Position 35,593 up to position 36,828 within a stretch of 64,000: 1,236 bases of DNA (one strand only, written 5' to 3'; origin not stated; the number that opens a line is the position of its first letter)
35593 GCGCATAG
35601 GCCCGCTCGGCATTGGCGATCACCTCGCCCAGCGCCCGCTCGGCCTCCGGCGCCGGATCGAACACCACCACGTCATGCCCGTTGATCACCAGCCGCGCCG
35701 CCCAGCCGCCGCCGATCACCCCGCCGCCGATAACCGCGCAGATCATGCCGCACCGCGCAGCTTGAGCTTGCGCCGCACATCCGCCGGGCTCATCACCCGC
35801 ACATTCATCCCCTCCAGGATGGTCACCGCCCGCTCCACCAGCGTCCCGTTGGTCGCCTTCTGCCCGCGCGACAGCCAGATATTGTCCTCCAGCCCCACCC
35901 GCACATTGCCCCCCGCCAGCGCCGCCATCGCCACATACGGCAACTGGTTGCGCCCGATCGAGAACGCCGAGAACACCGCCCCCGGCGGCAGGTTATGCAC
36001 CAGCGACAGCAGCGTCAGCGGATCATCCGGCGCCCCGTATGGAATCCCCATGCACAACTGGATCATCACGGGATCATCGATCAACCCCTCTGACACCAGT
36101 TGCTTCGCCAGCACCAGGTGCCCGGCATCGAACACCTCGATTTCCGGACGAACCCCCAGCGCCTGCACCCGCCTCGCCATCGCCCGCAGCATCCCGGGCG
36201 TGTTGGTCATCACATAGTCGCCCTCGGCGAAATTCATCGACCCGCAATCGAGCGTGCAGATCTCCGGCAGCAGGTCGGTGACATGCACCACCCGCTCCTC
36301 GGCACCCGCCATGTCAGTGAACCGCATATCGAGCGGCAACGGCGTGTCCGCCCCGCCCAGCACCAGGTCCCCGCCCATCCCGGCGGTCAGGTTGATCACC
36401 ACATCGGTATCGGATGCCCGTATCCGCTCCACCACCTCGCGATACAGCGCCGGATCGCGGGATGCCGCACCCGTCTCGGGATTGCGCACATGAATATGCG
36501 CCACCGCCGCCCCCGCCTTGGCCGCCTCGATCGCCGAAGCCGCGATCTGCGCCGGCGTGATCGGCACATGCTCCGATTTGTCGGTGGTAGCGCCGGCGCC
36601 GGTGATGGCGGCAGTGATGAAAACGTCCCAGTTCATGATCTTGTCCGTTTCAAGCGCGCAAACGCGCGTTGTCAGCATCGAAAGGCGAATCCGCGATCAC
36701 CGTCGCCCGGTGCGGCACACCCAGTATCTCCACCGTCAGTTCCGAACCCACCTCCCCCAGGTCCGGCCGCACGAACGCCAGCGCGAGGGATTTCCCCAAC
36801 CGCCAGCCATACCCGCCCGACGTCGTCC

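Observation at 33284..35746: Carnitine dehydrogenase-thioesterase carrying an extra fused alpha/beta-hydrolase (esterase) domain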

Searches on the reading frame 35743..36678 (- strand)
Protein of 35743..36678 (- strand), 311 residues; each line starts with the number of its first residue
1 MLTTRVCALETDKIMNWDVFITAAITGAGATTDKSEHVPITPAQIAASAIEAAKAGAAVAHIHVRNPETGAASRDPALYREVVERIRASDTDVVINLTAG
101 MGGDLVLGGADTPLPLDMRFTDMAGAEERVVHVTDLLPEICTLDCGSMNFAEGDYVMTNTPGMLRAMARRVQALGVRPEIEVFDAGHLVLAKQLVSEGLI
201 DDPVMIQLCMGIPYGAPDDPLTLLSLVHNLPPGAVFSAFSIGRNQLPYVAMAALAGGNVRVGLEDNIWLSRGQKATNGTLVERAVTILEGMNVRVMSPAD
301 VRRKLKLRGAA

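Call 3: search_protein_families(library=pfam, proteins=[window:35743-36678:-])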
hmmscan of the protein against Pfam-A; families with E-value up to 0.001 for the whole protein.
window:35743-36678:- (311 aa): 1 family
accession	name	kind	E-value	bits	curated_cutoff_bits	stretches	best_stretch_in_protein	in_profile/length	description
PF05853.18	BKACE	-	1.7e-98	329.8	24.8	1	19-307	2-274/274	beta-keto acid cleavage enzyme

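Call 4: search_protein_families(library=ncbifam, proteins=[window:35743-36678:-])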
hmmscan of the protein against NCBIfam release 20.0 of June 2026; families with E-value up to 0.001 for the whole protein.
window:35743-36678:- (311 aa): 4 families
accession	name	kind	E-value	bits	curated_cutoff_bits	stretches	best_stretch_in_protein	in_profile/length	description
NF052387.1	Lys_ferment_KCE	equivalog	2.6e-70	236.9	382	1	19-307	2-267/267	3-keto-5-aminohexanoate cleavage enzyme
NF053538.1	DixhxACActTsKce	equivalog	2.4e-61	207.5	430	2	154-310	144-305/310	3,5-dioxohexanoate:acetyl-CoA acetone transferase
NF053568.1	3OXCoAcCUPNH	equivalog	2.1e-51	174.8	350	1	19-308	4-273/274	3-oxoadipate:acetyl-CoA acetyltransferase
NF052389.1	Lys_KAL_CLE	exception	7.1e-50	170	725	1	18-309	170-438/440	bifunctional 3-aminobutyryl-CoA ammonia lyase/3-keto-5-aminohexanoate cleavage enzyme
